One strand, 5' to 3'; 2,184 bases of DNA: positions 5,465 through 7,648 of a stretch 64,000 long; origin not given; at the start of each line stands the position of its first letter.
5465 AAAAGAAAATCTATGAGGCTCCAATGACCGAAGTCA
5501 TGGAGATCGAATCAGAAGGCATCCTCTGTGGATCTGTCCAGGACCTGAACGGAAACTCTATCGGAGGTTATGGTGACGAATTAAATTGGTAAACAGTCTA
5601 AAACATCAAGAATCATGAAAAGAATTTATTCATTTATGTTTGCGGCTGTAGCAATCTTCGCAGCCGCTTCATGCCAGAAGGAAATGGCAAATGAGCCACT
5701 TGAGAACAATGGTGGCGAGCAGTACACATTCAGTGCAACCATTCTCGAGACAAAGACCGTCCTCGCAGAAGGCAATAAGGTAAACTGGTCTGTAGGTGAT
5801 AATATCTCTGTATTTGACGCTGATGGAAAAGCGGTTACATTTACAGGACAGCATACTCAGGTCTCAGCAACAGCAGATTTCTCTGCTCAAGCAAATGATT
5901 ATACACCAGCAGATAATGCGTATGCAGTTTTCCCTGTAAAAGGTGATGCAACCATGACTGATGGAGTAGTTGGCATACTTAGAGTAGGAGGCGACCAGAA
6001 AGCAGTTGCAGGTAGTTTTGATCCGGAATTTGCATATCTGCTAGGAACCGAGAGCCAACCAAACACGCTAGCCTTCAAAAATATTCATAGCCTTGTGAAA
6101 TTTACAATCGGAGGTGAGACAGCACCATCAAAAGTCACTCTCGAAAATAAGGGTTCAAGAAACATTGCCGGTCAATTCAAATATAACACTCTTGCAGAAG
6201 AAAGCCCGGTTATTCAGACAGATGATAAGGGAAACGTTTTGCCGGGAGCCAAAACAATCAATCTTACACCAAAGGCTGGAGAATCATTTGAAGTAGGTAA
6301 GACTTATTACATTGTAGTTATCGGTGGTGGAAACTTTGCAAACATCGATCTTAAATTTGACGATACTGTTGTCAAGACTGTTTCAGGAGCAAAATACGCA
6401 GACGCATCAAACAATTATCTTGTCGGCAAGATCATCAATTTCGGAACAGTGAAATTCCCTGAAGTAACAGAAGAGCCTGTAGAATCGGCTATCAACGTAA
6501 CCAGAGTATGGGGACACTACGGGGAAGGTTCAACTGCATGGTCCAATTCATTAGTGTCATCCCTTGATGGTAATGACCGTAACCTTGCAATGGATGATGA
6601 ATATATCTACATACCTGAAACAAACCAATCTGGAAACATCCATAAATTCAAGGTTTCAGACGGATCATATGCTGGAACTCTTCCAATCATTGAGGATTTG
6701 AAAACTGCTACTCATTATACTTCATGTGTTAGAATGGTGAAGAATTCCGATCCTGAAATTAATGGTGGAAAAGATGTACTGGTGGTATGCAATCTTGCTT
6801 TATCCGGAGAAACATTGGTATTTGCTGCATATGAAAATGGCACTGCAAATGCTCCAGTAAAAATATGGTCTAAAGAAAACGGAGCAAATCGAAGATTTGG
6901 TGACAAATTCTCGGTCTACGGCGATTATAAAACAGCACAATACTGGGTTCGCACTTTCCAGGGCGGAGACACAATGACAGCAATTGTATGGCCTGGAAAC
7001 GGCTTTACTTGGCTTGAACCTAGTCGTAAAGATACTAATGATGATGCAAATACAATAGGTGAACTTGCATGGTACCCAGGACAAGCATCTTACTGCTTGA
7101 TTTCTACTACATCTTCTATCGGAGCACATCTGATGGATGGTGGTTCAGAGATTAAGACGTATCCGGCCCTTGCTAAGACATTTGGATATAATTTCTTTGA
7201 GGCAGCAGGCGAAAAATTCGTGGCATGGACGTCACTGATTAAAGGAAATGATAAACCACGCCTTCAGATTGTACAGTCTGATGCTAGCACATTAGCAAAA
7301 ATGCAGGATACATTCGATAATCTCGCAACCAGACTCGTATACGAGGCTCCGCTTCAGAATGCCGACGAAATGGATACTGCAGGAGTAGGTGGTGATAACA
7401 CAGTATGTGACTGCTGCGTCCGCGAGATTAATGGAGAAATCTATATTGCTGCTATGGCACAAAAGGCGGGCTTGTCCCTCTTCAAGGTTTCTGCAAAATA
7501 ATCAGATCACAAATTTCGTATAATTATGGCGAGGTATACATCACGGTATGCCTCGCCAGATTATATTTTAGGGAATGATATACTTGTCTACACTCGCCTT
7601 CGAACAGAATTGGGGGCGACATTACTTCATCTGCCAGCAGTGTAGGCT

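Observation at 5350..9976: Candidate invertible two-cassette switch between alternative fimbrillin-like adhesins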

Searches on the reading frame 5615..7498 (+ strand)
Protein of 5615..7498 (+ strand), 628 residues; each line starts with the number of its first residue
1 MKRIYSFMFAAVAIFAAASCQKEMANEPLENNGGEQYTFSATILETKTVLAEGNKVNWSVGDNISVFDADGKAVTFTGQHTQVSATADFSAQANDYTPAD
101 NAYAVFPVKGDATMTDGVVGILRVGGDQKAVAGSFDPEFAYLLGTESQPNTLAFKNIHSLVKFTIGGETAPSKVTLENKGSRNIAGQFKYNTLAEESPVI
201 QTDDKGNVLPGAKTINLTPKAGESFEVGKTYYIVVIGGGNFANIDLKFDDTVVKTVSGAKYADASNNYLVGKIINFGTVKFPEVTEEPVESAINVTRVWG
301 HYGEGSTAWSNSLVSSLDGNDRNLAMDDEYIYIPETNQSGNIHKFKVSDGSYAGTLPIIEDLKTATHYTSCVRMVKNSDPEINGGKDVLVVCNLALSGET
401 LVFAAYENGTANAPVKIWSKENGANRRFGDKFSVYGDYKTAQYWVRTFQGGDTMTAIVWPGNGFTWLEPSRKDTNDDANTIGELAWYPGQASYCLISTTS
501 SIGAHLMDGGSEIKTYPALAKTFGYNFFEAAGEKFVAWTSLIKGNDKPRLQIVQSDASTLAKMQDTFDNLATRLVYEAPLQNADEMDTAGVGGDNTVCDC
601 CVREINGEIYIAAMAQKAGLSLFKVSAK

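Call 9: search_protein_families(library=pfam, proteins=[window:5615-7498:+], max_evalue=0.01)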
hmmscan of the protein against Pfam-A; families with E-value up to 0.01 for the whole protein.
window:5615-7498:+ (628 aa): 0 families

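Call 10: search_protein_families(library=ncbifam, proteins=[window:5615-7498:+], max_evalue=0.01)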
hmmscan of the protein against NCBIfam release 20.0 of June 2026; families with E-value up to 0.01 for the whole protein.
window:5615-7498:+ (628 aa): 0 families

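Call 16: find_homologous_proteins(query=window:5615-7498:+)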
Query window:5615-7498:+ (628 aa): 244 proteins with E <= 0.001 among 8000 candidates; the best 120 are listed. Only proteins of 345 to 1099 residues were searched: fused or split forms outside these lengths cannot appear, so this answer is no evidence that the protein stands alone or is whole; lengths 'longer' or 'shorter' looks for them.
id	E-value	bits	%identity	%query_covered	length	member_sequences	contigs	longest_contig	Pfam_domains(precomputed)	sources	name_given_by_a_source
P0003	0.0e+0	1352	95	100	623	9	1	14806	-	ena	-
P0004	0.0e+0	1125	82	100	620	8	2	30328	-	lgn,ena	-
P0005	5.6e-253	859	65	100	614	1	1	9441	-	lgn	-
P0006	6.2e-238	809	62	100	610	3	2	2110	-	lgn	-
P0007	5.7e-211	720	57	100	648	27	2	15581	-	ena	-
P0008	3.2e-208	711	57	100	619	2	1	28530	-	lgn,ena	-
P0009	2.2e-207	709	56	100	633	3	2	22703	-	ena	-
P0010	3.6e-207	708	57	100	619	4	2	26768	-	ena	-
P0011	7.4e-207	707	57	100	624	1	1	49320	-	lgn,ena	-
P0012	1.2e-206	706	57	100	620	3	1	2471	-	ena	-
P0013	3.0e-206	705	57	100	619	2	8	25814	-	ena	-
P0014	6.5e-206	704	56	100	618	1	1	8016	-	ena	-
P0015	3.0e-204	698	56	100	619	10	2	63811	-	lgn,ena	-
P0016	9.7e-204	697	55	100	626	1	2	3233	-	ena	-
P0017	1.4e-202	693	55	100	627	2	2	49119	-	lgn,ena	-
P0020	2.1e-193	662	53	100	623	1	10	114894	-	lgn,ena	-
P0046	3.8e-118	414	41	100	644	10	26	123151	-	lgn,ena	-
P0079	8.8e-94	333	36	100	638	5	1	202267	-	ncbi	-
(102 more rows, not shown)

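Call 17: find_encoding_contigs(protein=P0003, flank=8000, max_places=6)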
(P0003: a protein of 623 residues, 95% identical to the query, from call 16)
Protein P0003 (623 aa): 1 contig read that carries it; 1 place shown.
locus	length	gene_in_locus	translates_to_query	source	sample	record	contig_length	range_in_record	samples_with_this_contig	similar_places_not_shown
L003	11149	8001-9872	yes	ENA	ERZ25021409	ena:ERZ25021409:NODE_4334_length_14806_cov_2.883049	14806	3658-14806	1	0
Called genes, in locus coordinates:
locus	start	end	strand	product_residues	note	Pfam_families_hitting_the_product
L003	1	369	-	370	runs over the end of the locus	PF14907:NTP_transf_5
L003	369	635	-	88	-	PF05402:PqqD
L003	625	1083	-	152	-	-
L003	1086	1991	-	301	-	PF27840:ScmC (weak)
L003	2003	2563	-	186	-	PF02659:Mntp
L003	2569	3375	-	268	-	PF00149:Metallophos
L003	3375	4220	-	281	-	PF02872:5_nucleotid_C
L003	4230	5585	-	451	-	PF12698:ABC2_membrane_3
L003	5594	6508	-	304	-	PF00005:ABC_tran, PF13304:AAA_21, PF13732:DrrA1-3_C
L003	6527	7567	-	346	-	PF06144:DNA_pol3_delta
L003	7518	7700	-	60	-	-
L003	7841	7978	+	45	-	-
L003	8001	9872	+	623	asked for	-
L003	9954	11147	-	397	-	?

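Call 18: find_encoding_contigs(protein=P0004, flank=8000, max_places=6)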
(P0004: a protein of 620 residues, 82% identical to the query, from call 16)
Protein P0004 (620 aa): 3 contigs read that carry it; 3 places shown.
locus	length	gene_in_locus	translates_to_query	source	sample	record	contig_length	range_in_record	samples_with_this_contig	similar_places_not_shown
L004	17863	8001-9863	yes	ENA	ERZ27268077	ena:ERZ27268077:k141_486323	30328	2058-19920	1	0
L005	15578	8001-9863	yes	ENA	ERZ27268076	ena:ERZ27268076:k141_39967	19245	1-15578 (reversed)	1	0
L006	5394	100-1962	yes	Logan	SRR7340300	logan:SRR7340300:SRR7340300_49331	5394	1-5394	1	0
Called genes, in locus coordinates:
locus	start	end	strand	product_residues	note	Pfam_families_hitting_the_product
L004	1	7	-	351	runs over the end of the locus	PF02275:CBAH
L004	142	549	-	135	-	PF11731:Cdd1 (faint), PF14520:HHH_5 (weak), PF10391:DNA_pol_lambd_f (faint), PF14229:DUF4332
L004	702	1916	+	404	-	PF22013:PG_1098_Fer, PF18096:Thump_like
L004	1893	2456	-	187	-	PF02659:Mntp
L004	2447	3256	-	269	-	PF00149:Metallophos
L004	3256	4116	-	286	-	PF02872:5_nucleotid_C, PF21953:NadN_nucleosid_C (faint)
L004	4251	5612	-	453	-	PF12679:ABC2_membrane_2 (weak), PF12698:ABC2_membrane_3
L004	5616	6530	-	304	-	PF00005:ABC_tran, PF13304:AAA_21, PF13732:DrrA1-3_C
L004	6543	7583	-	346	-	PF06144:DNA_pol3_delta, PF21694:DNA_pol3_delta_C (weak)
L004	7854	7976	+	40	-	-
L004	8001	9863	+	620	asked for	-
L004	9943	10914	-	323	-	-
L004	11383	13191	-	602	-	-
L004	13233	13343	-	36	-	-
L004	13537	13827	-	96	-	PF02482:Ribosomal_S30AE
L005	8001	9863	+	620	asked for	-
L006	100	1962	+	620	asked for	-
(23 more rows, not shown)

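Call 38: predict_structure(alignment_id=A2)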
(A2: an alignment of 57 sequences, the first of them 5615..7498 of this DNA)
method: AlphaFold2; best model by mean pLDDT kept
length: 628 residues; sequences in the alignment: 57
mean_pLDDT: 85.9   pTM: 0.64
mean pLDDT of the five models: 85.9, 85.4, 85.3, 83.9, 82.8
residues with pLDDT >= 90: 389; 70-90: 155; 50-70: 40; < 50: 44
segments of 3 or more residues with pLDDT < 50: 1-33, 461-466
pLDDT, mean of each block of 10 residues (from residue 1): 33 30 31 72 67 66 94 94 90 90 92 92 93 90 91 91 93 95 91 86 61 94 94 91 93 87 84 91 78 96 91 91 97 96 98 97 96 95 96 93 95 93 80 88 80 58 48 74 88 89 89 93 96 97 96 95 93 95 92 89 96 97 97
secondary structure, 60 per line:
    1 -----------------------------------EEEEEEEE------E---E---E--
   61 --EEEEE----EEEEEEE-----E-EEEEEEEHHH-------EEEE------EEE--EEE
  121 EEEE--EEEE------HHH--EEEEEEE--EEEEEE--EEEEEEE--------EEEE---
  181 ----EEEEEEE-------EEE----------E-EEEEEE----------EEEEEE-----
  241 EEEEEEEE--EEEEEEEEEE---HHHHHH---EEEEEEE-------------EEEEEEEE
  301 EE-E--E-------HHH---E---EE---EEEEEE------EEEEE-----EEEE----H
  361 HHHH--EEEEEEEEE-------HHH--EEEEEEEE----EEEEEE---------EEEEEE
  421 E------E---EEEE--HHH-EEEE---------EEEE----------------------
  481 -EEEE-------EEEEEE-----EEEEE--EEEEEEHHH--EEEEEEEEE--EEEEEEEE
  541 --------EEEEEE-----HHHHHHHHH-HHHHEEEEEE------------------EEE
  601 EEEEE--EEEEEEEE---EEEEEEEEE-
elements in order: E36-43 E63-67 E72-78 E86-92 E103-106 E113-115 E118-124 E127-130 E142-148 E151-156 E159-165 E174-177 E185-191 E199-201 E214-219 E230-235 E241-248 E251-260 H264-269 E273-279 E293-302 E330-335 E342-346 E352-355 H360-364 E367-375 E388-395 E400-405 E415-421 E432-435 E442-445 E455-458 E482-485 E493-498 E504-508 E511-516 E522-530 E533-540 E549-554 H560-568 H570-573 E574-579 E598-605 E608-615 E619-627

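Call 42: fold_search(model_id=the predicted structure, library=pdb)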
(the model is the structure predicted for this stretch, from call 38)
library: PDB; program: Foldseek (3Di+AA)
matches with E <= 10: 500; with E <= 0.001: 500
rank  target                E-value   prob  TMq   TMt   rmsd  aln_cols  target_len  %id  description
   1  4ftd                  2.5e-12  1.00  0.41  0.57  17.4       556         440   11  Crystal structure of a DUF4623 family protein (BACEGG_03550) from Bacteroides eggerthii DSM 20697 at 1.91 A resolution (released 2012-08-22)
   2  3bws_A                4.0e-09  1.00  0.26  0.37  20.8       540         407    8  Crystal structure of the leptospiral antigen Lp49 (released 2008-10-07)
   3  8gn6_A                7.2e-09  1.00  0.31  0.38  21.7       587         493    8  Crystallization of Sialidase from Porphyromonas gingivalis (released 2023-04-19)
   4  8gn6_C                9.3e-09  1.00  0.32  0.39  21.8       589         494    8  Crystallization of Sialidase from Porphyromonas gingivalis (released 2023-04-19)
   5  8t1z                  1.3e-08  1.00  0.30  0.36  22.5       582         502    8  Crystal Structure of Porphyromonas gingivalis Sialidase (PG_0352) Bound to Neu5Ac (NANA) (released 2023-10-04)
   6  3hrp                  2.3e-08  1.00  0.31  0.45  19.5       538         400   12  Crystal structure of Structural genomics protein of unknown function (NP_812590.1) from Bacteroides thetaiotaomicron VPI (released 2009-08-04)
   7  8feb                  2.3e-08  1.00  0.29  0.35  22.5       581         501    9  Crystal Structure of Porphyromonas gingivalis Sialidase (PG_0352) (released 2023-10-04)
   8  4bbw                  3.3e-08  1.00  0.31  0.37  21.9       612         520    9  The crystal structure of Sialidase VPI 5482 (BTSA) from Bacteroides thetaiotaomicron (released 2013-08-14)
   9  8t1y                  3.5e-08  1.00  0.29  0.35  21.9       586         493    8  Crystal Structure of Porphyromonas gingivalis Sialidase (PG_0352) Bound to Neu5Ac2en (DANA) (released 2023-10-04)
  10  8gn6_B                3.7e-08  1.00  0.30  0.37  21.5       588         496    8  Crystallization of Sialidase from Porphyromonas gingivalis (released 2023-04-19)
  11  9db6_A                3.9e-08  1.00  0.32  0.38  20.9       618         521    9  Sialidase682 co-crystallized with inhibitor DANA (released 2025-07-02)
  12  8t24                  4.8e-08  1.00  0.29  0.36  21.8       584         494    8  Crystal Structure of Porphyromonas gingivalis Sialidase (PG_0352)- Fructose bound in CBM (released 2023-10-04)
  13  8t26                  7.2e-08  1.00  0.32  0.38  22.6       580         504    9  Crystal Structure of Porphyromonas gingivalis Sialidase (PG_0352) D219A mutant bound to 3'-Sialyllactose (only Neu5Ac vi (released 2023-10-04)
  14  4q6k_A                8.0e-08  1.00  0.33  0.38  22.0       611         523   10  Crystal structure of a putative neuraminidase (BACCAC_01090) from Bacteroides caccae ATCC 43185 at 1.90 A resolution ( (released 2014-10-01)
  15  6mrx_D                1.0e-07  1.00  0.32  0.37  22.7       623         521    9  Sialidase26 apo (released 2019-10-02)
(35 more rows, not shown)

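Call 47: search_solved_structures(query=A2, max_evalue=1)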
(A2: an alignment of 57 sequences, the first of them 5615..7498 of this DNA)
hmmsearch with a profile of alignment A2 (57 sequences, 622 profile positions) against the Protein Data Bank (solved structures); distinct sequences matched with E-value up to 1: 0.

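Call 49: find_encoding_contigs(protein=P0020, flank=8000, max_places=3)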
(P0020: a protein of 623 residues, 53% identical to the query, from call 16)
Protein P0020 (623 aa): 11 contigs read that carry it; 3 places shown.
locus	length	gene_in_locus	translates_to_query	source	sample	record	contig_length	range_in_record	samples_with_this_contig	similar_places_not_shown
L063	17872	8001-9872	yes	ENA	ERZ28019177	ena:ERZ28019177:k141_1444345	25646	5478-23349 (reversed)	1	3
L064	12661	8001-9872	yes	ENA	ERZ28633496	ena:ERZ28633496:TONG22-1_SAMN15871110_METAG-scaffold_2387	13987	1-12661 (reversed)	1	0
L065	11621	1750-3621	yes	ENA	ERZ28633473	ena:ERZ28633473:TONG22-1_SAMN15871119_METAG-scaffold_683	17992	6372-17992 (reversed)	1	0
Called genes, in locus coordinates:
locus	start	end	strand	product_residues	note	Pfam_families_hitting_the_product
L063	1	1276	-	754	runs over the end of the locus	PF00933:Glyco_hydro_3, PF01915:Glyco_hydro_3_C, PF14310:Fn3-like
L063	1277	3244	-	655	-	PF07944:Beta-AFase-like_GH127_cat, PF20736:Glyco_hydro127M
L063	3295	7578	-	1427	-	PF00041:fn3, PF16147:DUF4855, PF09992:NAGPA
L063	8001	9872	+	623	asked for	-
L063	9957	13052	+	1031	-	PF13620:CarboxypepD_reg, PF13715:CarbopepD_reg_2, PF07715:Plug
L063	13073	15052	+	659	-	PF14322:SusD-like_3, PF07980:SusD_RagB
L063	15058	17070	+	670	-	PF08522:BT_3987-like_N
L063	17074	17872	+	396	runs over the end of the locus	PF16147:DUF4855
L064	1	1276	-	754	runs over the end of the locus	PF00933:Glyco_hydro_3, PF01915:Glyco_hydro_3_C, PF14310:Fn3-like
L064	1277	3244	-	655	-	PF07944:Beta-AFase-like_GH127_cat, PF20736:Glyco_hydro127M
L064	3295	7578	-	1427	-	PF00041:fn3, PF16147:DUF4855, PF09992:NAGPA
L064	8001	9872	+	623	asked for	-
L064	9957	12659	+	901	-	?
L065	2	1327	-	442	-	?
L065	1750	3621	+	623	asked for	-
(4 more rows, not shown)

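Call 50: find_encoding_contigs(protein=P0046, flank=8000, max_places=4)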
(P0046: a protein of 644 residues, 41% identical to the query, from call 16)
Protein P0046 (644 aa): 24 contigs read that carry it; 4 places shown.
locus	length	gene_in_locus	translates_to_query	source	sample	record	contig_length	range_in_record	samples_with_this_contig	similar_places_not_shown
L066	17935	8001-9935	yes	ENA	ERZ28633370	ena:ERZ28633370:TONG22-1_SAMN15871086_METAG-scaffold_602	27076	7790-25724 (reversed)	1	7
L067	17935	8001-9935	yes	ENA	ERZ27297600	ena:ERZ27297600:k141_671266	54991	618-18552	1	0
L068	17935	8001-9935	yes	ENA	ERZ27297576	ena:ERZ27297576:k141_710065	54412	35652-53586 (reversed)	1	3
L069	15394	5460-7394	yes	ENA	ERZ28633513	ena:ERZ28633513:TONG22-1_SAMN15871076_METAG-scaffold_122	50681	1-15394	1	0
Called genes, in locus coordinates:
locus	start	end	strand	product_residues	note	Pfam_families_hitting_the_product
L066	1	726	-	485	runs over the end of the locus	PF01637:ATPase_2, PF13191:AAA_16 (faint), PF13173:AAA_14 (weak)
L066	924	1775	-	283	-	PF03372:Exo_endo_phos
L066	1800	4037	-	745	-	PF00933:Glyco_hydro_3, PF01915:Glyco_hydro_3_C, PF14310:Fn3-like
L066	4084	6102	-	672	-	PF07944:Beta-AFase-like_GH127_cat, PF20736:Glyco_hydro127M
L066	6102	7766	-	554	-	PF00041:fn3, PF09992:NAGPA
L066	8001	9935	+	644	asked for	-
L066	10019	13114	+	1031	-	PF13620:CarboxypepD_reg, PF13715:CarbopepD_reg_2, PF07715:Plug, PF00593:TonB_dep_Rec_b-barrel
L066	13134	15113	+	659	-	PF14322:SusD-like_3, PF07980:SusD_RagB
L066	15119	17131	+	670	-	PF08522:BT_3987-like_N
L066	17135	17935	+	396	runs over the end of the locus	PF16147:DUF4855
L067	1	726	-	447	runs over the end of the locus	?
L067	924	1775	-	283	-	PF03372:Exo_endo_phos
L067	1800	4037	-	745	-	PF00933:Glyco_hydro_3, PF01915:Glyco_hydro_3_C, PF14310:Fn3-like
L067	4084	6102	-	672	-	PF07944:Beta-AFase-like_GH127_cat, PF20736:Glyco_hydro127M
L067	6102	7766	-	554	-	PF00041:fn3, PF09992:NAGPA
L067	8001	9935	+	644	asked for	-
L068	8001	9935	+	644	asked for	-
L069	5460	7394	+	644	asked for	-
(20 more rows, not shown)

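Call 51: find_encoding_contigs(protein=P0079, flank=8000, max_places=3)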
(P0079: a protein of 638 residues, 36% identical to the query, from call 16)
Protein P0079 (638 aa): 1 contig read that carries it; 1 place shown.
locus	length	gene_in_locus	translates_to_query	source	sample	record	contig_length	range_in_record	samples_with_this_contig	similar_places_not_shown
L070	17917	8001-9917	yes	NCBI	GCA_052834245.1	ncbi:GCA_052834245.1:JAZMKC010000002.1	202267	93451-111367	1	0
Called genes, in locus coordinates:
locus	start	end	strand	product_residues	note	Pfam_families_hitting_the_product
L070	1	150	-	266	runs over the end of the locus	PF00512:HisKA, PF02518:HATPase_c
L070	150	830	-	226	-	PF00072:Response_reg, PF00486:Trans_reg_C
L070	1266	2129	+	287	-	PF12833:HTH_18, PF00165:HTH_AraC (weak)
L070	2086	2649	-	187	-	PF02659:Mntp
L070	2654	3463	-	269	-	PF00149:Metallophos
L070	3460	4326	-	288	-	PF02872:5_nucleotid_C, PF21953:NadN_nucleosid_C (weak)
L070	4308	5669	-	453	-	PF12698:ABC2_membrane_3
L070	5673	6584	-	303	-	PF00005:ABC_tran, PF13304:AAA_21, PF13732:DrrA1-3_C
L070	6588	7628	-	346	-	PF06144:DNA_pol3_delta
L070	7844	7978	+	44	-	-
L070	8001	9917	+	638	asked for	-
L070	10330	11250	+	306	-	PF12784:PDDEXK_2, PF27070:HTH_Rpn_C (weak)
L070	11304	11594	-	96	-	PF02482:Ribosomal_S30AE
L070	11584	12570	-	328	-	PF02899:Phage_int_SAM_1, PF00589:Phage_integrase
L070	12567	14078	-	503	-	PF01743:PolyA_pol, PF12627:PolyA_pol_RNAbd, PF01966:HD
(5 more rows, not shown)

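Call 75: find_related_loci(query=A2, collection=genome_contigs, flank=8000)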
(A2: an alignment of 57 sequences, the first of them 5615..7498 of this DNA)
Query A2 (628 aa) in genome_contigs; peptide patterns used: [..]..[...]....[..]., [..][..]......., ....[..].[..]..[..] (x = any residue, [..] = any of these).
161 stretches matched a pattern; 64 encode a relative of the query (tblastn E <= 1e-3); 58 distinct loci.
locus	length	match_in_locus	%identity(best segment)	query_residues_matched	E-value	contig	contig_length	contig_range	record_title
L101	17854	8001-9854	56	1-628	0e+0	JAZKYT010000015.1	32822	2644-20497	MAG: Candidatus Cryptobacteroides sp. isolate T1900045097_TC20190091.MAGScoT_cleanbin_000015 SGB_4743_k141_1228843, whol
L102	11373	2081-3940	83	1-628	0e+0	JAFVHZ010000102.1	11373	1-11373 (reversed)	MAG: Bacteroidales bacterium isolate RGIG5188 Sheep_Cecum-1__c235476, whole genome shotgun sequence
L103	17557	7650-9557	38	1-626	1e-98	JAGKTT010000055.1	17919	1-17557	MAG: Bacteroidia bacterium isolate cow4.3 cow4_3_741, whole genome shotgun sequence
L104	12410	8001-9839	31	1-626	2e-68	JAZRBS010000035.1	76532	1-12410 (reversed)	MAG: Candidatus Cryptobacteroides sp. isolate T1900045124_TC20190118.MAGScoT_cleanbin_000021 SGB_4859_k141_3541928, whol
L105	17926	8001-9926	39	1-628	3e-97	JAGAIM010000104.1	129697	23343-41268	MAG: Bacteroidales bacterium isolate RGIG8473 Water_deer_Cecum-1__c160998, whole genome shotgun sequence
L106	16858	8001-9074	34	287-627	4e-45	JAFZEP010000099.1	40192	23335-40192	MAG: Bacteroidales bacterium isolate RGIG7696 Water_buffalos_Rectum-2__c521244, whole genome shotgun sequence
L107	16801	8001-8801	31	1-285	2e-23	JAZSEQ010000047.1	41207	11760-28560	MAG: Candidatus Cryptobacteroides sp. isolate T1900044588_TS20190054.MAGScoT_cleanbin_000071 SGB_615_k141_1725970, whole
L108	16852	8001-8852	36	1-273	3e-22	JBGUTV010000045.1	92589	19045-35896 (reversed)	MAG: Candidatus Cryptobacteroides sp. isolate fecal_MAG_61 fecal_MAG_61_contig_0045, whole genome shotgun sequence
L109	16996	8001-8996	28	7-347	3e-21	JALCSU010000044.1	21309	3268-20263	MAG: Bacteroidales bacterium isolate UW_MP_BACTE5_2 Ga0455775_000805, whole genome shotgun sequence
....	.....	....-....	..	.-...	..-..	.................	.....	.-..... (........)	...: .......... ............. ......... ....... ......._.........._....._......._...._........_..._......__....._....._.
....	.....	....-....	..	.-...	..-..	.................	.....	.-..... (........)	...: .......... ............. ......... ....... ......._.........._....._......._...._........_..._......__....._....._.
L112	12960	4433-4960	31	1-197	5e-17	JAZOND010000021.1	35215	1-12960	MAG: Alistipes sp. isolate T1900045642_YK20190336.MAGScoT_cleanbin_000011 SGB_8136_k141_1330456, whole genome shotgun se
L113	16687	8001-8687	32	1-236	5e-17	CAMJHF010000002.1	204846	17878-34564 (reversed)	MAG: uncultured Bacteroidales bacterium isolate SRR12081294_bin.16_metaWRAP_v1.3_MAG genome assembly, contig: ERZ1228976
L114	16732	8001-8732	31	1-251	1e-16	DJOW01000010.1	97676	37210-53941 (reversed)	MAG TPA_asm: Bacteroidales bacterium UBA6428 UBA6428_contig_39, whole genome shotgun sequence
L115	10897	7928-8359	33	1-165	4e-16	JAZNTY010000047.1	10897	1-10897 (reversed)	MAG: Alistipes sp. isolate T1900044801_TS20190267.MAGScoT_cleanbin_000025 SGB_2708_k141_193831, whole genome shotgun seq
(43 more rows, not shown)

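Call 85: search_protein_families(library=pfam, alignment_id=A2, max_evalue=0.1)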
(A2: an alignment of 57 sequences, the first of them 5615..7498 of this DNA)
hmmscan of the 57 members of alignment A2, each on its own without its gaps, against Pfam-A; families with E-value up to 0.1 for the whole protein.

A. member 1, window:5615-7498:+ (628 aa): 0 families

B. families by the number of members that match (of 57 scanned): 7 families
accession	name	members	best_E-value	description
PF05737.18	Collagen_bind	3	0.015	Collagen binding domain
PF03736.22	EPTP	2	0.0091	EPTP domain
PF15416.12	DUF4623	1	1.5e-07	Domain of unknown function (DUF4623)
PF14195.11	DUF4316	1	0.0052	Domain of unknown function (DUF4316)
PF14059.11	DUF4251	1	0.0075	Domain of unknown function (DUF4251)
PF25784.1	BigA_N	1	0.035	BigA and YdbA N-terminal beta barrel domain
PF01570.22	Flavi_propep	1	0.077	Flavivirus polyprotein propeptide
